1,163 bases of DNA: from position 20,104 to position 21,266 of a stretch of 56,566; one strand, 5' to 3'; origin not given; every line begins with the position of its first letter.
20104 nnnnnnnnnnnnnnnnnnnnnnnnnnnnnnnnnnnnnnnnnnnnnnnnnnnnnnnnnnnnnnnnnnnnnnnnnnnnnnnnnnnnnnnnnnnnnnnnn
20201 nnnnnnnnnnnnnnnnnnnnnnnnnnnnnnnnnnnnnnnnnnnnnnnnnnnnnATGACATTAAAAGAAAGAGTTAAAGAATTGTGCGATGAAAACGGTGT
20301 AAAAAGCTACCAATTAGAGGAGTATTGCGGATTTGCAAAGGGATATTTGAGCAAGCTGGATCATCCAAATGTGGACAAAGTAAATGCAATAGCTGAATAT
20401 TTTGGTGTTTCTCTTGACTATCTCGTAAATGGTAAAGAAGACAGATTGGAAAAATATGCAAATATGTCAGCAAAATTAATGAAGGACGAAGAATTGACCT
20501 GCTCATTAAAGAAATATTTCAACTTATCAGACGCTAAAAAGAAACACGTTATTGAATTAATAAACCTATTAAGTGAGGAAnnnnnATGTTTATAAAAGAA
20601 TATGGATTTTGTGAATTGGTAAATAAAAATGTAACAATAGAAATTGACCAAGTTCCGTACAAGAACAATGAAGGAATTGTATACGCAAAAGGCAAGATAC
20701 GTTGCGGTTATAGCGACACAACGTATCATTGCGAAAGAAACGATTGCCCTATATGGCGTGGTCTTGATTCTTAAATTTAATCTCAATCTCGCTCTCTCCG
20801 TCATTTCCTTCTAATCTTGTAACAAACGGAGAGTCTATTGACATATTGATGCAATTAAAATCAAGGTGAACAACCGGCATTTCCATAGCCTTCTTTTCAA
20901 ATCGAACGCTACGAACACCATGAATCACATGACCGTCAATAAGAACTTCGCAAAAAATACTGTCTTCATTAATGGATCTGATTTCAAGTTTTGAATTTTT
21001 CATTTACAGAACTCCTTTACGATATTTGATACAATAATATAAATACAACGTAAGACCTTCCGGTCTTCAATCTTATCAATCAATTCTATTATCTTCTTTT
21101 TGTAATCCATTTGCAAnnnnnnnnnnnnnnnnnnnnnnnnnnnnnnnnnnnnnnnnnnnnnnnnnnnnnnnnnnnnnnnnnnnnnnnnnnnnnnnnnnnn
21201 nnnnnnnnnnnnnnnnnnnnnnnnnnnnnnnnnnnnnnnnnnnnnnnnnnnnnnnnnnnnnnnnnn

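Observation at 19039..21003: Duplicated convergent two-gene cassettes flanking the immunity switch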

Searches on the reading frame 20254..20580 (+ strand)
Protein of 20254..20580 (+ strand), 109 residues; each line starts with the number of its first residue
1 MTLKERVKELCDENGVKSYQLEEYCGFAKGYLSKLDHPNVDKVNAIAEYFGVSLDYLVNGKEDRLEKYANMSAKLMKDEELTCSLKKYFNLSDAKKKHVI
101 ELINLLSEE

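Call 5: search_protein_families(library=pfam, proteins=[window:20254-20580:+], max_evalue=1)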
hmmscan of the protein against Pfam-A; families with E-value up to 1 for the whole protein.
window:20254-20580:+ (109 aa): 5 families
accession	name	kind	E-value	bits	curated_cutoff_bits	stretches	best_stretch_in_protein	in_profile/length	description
PF12844.13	HTH_19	-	7.1e-06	26.3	30.2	1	5-61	2-62/64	Helix-turn-helix domain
PF01381.28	HTH_3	-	0.00011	22.5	23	1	8-57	2-55/55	Helix-turn-helix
PF13443.12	HTH_26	-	0.0094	16.6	22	1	7-54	2-54/63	Cro/C1-type HTH DNA-binding domain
PF07022.19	Phage_CI_repr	-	0.01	16.6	22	1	6-63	2-63/65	Bacteriophage CI repressor helix-turn-helix domain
PF07934.18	OGG_N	-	0.22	12.2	23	0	62-92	47-77/115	8-oxoguanine DNA glycosylase, N-terminal domain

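Call 6: search_protein_families(library=phrogs, proteins=[window:20254-20580:+], max_evalue=1)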
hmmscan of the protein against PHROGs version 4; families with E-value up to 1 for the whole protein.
window:20254-20580:+ (109 aa): 11 families
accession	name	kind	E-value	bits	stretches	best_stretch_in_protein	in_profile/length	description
phrog_8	-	transcription regulation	1.9e-14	54.8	1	1-78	75-150/346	transcriptional regulator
phrog_4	-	transcription regulation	3.2e-08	34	1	1-65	135-199/400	transcriptional repressor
phrog_3037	-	transcription regulation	3.9e-07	31.1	1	3-105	27-110/189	transcriptional repressor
phrog_18248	-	transcription regulation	4.3e-06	27.1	1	1-61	1-63/264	transcriptional regulator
phrog_3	-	transcription regulation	0.00014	22.7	1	1-79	87-167/430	transcriptional repressor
phrog_2328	-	transcription regulation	0.0003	21.6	1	2-64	15-81/128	transcriptional repressor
phrog_2967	-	transcription regulation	0.0021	18.6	1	3-65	11-77/225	transcriptional regulator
phrog_7022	-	unknown function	0.0025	18.9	1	23-71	40-86/87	-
phrog_1994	-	DNA, RNA and nucleotide metabolism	0.0071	17.3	1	5-63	2-64/170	DNA binding protein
phrog_10567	-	unknown function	0.16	13.3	1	80-100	6-26/50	-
phrog_4779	-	transcription regulation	0.23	13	0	1-35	1-35/98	transcriptional regulator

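Call 69: search_protein_families(library=padloc, proteins=[window:20254-20580:+], max_evalue=1)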
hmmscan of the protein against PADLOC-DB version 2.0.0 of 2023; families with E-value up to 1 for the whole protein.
window:20254-20580:+ (109 aa): 3 families
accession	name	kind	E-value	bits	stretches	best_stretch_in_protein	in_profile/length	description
PDLC04142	capH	-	2.1e-05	23.5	1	1-107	5-99/103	capH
PDLC02926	HTH_VI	-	0.0046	15.2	1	4-75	3-76/92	-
PDLC04775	PDC-M69A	-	0.0092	14.5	1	39-77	48-86/113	-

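Call 70: search_protein_families(library=ncbifam, proteins=[window:20254-20580:+], max_evalue=1)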
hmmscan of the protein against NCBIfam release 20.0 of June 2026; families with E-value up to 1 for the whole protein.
window:20254-20580:+ (109 aa): 3 families
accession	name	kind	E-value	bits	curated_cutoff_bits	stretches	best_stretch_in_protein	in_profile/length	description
NF041951.1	phage_RstR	subfamily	5.5e-07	29.8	80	1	1-83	1-86/108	RstR family transcriptional repressor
NF048000.1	ECH1013_TF_S24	equivalog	0.072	13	300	1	7-71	7-75/204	ECH_1013 family putative transcriptional regulator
NF048004.1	GTA_megatron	equivalog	0.077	10.7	800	1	2-86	760-842/1299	baseplate multidomain protein megatron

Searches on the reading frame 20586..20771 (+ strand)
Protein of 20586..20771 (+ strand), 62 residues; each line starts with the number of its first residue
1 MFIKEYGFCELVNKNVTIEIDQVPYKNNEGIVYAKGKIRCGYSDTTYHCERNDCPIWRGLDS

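Call 5: search_protein_families(library=pfam, proteins=[window:20586-20771:+], max_evalue=1)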
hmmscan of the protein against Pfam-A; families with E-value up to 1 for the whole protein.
window:20586-20771:+ (62 aa): 1 family
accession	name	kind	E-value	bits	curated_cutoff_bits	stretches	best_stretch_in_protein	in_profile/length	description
PF15858.10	LCE6A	-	0.085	13.5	27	1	35-54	62-81/81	Late cornified envelope protein 6A family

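Call 6: search_protein_families(library=phrogs, proteins=[window:20586-20771:+], max_evalue=1)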
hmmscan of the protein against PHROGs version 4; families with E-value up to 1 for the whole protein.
window:20586-20771:+ (62 aa): 1 family
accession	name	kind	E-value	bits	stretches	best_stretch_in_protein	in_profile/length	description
phrog_2709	-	unknown function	0.22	12.5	1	5-53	49-94/103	-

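Call 35: find_homologous_proteins(query=A5, max_evalue=1)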
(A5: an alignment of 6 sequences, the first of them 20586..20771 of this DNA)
Query A5 (6 sequences) (62 aa, profile of the alignment): 12 proteins with E <= 1 among 21 candidates.
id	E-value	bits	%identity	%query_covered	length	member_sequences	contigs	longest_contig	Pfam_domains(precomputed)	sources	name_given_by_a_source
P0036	6.7e-30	121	89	100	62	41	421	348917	-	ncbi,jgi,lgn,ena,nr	jgi:hypothetical protein|nr:MAG TPA: hypothetical protein [Caudoviricetes sp.]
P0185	4.1e-28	115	51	92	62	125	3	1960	-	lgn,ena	-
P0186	1.1e-27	114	53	92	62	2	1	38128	-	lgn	-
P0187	2.5e-26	109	52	98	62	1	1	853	-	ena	-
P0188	3.5e-26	109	53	92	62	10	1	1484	-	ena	-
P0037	2.2e-25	106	89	90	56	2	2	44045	-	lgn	-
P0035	1.0e-24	104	20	89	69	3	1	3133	-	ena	-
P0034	5.4e-24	102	25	77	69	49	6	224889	-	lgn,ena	-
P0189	1.5e-14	72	47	58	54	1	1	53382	-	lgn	-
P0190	1.8e-13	68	45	61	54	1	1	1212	-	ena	-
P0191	1.7e-12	65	50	58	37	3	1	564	-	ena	-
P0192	3.0e-10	58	76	60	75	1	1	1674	-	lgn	-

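Call 61: predict_structure(alignment_id=A9)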
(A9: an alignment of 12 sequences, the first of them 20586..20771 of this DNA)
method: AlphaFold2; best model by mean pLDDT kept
length: 62 residues; sequences in the alignment: 12
mean_pLDDT: 60.5   pTM: 0.38
mean pLDDT of the five models: 60.5, 58.1, 53.3, 45.9, 43.1
residues with pLDDT >= 90: 0; 70-90: 17; 50-70: 24; < 50: 21
segments of 3 or more residues with pLDDT < 50: 42-62
pLDDT, mean of each block of 10 residues (from residue 1): 69 67 78 66 44 44 34
secondary structure, 60 per line:
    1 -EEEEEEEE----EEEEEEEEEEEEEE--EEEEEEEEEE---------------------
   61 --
elements in order: E2-9 E14-27 E30-39

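Call 69: search_protein_families(library=padloc, proteins=[window:20586-20771:+], max_evalue=1)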
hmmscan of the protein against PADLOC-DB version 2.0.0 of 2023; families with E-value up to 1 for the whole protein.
window:20586-20771:+ (62 aa): 0 families

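Call 70: search_protein_families(library=ncbifam, proteins=[window:20586-20771:+], max_evalue=1)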
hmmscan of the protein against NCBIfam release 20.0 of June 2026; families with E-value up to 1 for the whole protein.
window:20586-20771:+ (62 aa): 0 families

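Call 86: search_solved_structures(query=A8, max_evalue=10)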
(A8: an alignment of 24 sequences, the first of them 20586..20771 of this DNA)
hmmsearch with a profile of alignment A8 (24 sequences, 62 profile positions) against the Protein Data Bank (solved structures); distinct sequences matched with E-value up to 10: 6.
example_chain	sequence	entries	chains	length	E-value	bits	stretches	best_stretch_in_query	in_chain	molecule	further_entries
2rhk_C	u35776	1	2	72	0.14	15.6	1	39-57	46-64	Cleavage and polyadenylation specificity factor subunit 4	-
2d9n_A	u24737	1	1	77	0.15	15.5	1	39-57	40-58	Cleavage and polyadenylation specificity factor, 30 kDa subunit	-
4e4b_A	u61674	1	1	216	0.38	14.2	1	4-50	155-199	Far1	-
2mzw_B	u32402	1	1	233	0.38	14.2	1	4-50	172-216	Far1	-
9ghc_V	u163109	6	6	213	0.38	14.2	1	4-50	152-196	Far1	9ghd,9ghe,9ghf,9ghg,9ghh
4adn_A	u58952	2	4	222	0.39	14.2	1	4-50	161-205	FAR1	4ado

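Call 87: search_protein_families(library=pfam, alignment_id=A8, max_evalue=0.1)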
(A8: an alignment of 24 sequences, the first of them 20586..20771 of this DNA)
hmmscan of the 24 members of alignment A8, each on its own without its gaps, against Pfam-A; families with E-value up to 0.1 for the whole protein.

A. member 1, window:20586-20771:+ (62 aa): 1 family
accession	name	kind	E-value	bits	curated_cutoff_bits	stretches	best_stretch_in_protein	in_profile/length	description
PF15858.10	LCE6A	-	0.085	13.5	27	1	35-54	62-81/81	Late cornified envelope protein 6A family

B. families by the number of members that match (of 24 scanned): 4 families
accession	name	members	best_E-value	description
PF15858.10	LCE6A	2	0.073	Late cornified envelope protein 6A family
PF07668.16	MpPF1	1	0.039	M penetrans paralogue family 1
PF17907.7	AWS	1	0.066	AWS domain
PF11099.14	M11L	1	0.091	Apoptosis regulator M11L like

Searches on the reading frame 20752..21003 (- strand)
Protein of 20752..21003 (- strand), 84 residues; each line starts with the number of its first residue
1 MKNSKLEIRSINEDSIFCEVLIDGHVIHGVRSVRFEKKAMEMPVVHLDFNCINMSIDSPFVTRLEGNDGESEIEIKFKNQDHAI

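Call 5: search_protein_families(library=pfam, proteins=[window:20752-21003:-], max_evalue=1)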
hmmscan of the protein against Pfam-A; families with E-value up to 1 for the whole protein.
window:20752-21003:- (84 aa): 0 families

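Call 6: search_protein_families(library=phrogs, proteins=[window:20752-21003:-], max_evalue=1)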
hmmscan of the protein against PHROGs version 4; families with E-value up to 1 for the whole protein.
window:20752-21003:- (84 aa): 1 family
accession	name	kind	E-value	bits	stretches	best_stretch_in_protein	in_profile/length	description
phrog_8844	-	unknown function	0.085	13.8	1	16-55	42-82/94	-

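Call 69: search_protein_families(library=padloc, proteins=[window:20752-21003:-], max_evalue=1)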
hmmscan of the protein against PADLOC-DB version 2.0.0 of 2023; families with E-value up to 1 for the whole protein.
window:20752-21003:- (84 aa): 0 families

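Call 70: search_protein_families(library=ncbifam, proteins=[window:20752-21003:-], max_evalue=1)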
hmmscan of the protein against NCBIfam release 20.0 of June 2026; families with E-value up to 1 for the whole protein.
window:20752-21003:- (84 aa): 0 families

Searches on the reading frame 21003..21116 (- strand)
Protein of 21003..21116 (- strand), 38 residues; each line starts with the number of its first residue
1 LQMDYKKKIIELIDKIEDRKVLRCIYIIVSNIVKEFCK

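Call 5: search_protein_families(library=pfam, proteins=[window:21003-21116:-], max_evalue=1)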
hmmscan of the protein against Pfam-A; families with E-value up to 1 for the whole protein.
window:21003-21116:- (38 aa): 0 families

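Call 6: search_protein_families(library=phrogs, proteins=[window:21003-21116:-], max_evalue=1)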
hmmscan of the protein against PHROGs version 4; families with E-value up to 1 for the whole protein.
window:21003-21116:- (38 aa): 1 family
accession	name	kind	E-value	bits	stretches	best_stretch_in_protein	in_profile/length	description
phrog_2360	-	unknown function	0.14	13.2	1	5-30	3-29/66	-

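Call 69: search_protein_families(library=padloc, proteins=[window:21003-21110:-], max_evalue=1)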
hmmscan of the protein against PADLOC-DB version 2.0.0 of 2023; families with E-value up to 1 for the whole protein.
window:21003-21110:- (36 aa): 0 families

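Call 70: search_protein_families(library=ncbifam, proteins=[window:21003-21110:-], max_evalue=1)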
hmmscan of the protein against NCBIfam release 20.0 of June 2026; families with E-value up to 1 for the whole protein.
window:21003-21110:- (36 aa): 0 families
